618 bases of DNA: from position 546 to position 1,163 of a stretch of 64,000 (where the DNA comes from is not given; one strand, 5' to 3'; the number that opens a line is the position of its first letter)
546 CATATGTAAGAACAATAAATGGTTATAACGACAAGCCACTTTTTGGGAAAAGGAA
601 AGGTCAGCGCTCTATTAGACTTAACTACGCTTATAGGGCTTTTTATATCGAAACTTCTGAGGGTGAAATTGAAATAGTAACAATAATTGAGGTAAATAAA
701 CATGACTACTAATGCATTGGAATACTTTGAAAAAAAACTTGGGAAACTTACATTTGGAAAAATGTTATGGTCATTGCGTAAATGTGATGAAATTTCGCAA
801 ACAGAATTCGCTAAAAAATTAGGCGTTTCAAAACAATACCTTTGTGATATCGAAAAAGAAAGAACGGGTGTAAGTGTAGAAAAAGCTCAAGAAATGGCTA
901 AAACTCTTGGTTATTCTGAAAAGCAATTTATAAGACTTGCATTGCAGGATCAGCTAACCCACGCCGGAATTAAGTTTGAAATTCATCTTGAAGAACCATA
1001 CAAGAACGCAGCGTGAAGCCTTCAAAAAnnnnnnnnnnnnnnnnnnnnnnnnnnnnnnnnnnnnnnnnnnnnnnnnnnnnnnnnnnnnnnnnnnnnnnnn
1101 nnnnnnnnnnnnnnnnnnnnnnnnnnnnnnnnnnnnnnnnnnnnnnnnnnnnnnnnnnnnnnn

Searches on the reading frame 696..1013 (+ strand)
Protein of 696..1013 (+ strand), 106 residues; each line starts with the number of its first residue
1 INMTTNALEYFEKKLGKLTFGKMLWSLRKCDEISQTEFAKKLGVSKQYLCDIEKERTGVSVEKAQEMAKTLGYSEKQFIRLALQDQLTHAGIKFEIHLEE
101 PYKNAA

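Call 63: search_protein_families(library=pfam, proteins=[window:696-1013:+], max_evalue=10)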
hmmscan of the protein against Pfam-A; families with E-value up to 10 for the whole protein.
window:696-1013:+ (106 aa): 12 families
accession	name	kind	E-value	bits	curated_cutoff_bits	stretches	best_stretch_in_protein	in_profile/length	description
PF01381.28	HTH_3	-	2.3e-10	40.8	23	1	33-75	10-52/55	Helix-turn-helix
PF12844.13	HTH_19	-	1.7e-05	25.1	30.2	1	21-81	1-61/64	Helix-turn-helix domain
PF13560.12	HTH_31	-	6.5e-05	23.6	27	1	20-75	2-58/64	Helix-turn-helix domain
PF00165.29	HTH_AraC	-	0.004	17.7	26.6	1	36-60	12-36/42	Bacterial regulatory helix-turn-helix proteins, AraC family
PF13443.12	HTH_26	-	0.015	16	22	1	24-78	2-57/63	Cro/C1-type HTH DNA-binding domain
PF18039.7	UBA_6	-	0.033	14.6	23.5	1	67-84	7-23/42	UBA-like domain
PF08279.18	HTH_11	-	0.038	14.3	25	1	23-47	5-30/55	HTH domain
PF07453.19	NUMOD1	-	0.051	14.3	22.8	1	36-48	20-32/37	NUMOD1 domain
PF01047.28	MarR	-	0.059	13.7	24.6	1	23-49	8-34/59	MarR family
PF13551.12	HTH_29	-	0.06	13.9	28.1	1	58-81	11-32/64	Winged helix-turn helix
PF13413.12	HTH_25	-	0.15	12.4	24.6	1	27-56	5-34/62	Helix-turn-helix domain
PF13412.12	HTH_24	-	0.15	12.1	21.9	1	22-47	7-32/48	Winged helix-turn-helix DNA-binding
